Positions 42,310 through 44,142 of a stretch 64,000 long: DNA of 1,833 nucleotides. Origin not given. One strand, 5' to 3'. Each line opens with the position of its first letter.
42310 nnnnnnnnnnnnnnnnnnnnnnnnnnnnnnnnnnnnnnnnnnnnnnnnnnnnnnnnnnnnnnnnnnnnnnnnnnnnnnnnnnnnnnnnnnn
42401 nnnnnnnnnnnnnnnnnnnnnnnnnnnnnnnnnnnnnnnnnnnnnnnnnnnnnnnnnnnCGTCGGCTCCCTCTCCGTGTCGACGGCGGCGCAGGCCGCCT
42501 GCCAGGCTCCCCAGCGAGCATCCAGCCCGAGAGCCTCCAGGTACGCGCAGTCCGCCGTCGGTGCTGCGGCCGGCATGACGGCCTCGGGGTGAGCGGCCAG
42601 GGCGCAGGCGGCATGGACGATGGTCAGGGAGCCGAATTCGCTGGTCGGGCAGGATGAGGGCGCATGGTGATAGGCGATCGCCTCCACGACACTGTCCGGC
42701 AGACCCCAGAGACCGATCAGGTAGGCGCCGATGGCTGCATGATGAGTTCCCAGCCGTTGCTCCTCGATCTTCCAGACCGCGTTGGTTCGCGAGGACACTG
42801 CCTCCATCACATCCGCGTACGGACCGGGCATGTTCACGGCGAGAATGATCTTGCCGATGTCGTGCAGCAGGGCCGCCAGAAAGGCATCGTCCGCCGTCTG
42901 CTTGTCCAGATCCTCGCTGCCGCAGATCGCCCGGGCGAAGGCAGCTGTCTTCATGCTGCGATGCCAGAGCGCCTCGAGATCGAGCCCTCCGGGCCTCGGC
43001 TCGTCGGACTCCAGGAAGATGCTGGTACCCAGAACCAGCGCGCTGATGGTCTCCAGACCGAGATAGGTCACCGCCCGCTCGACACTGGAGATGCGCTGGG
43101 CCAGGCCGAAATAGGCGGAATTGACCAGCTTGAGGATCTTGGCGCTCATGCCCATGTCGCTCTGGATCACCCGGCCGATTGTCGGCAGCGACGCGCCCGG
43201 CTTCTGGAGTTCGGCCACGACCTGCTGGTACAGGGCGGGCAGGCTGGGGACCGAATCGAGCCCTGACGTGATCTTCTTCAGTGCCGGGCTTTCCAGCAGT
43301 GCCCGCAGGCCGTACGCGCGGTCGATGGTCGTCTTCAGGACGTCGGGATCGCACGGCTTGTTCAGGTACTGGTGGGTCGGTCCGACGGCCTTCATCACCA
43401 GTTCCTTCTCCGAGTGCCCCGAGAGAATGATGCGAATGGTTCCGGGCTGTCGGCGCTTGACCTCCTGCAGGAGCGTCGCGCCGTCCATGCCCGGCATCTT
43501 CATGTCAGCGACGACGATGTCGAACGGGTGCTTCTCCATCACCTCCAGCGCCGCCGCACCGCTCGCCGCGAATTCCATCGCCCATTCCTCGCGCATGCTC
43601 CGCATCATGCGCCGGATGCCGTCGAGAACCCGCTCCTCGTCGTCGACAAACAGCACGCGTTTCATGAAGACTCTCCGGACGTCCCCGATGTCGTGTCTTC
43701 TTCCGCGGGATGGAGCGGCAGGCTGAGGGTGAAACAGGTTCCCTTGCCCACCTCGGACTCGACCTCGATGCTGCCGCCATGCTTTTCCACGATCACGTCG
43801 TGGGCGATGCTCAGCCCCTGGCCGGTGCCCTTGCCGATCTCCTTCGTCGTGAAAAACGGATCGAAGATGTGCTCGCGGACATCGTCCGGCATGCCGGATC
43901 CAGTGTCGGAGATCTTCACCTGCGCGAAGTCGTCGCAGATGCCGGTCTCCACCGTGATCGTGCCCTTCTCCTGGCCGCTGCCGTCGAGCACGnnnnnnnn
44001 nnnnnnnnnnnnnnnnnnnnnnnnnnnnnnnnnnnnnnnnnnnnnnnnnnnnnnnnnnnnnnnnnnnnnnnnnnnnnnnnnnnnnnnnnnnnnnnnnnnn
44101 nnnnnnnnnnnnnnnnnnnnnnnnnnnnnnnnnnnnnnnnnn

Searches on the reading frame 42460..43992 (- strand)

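Call 57: search_protein_families(library=pfam, proteins=[window:42460-43992:-], max_evalue=0.0001)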
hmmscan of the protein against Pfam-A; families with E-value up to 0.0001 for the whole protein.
window:42460-43992:- (511 aa): 3 families
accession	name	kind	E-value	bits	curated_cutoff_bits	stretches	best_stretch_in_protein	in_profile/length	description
PF08668.18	HDOD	-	3.1e-57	193.7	22.9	1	249-445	2-196/196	HDOD domain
PF00072.30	Response_reg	-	4.6e-22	78.7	30.2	1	113-223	1-110/111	Response regulator receiver domain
PF01966.28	HD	-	1.6e-08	35.2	22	1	344-447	3-90/116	HD domain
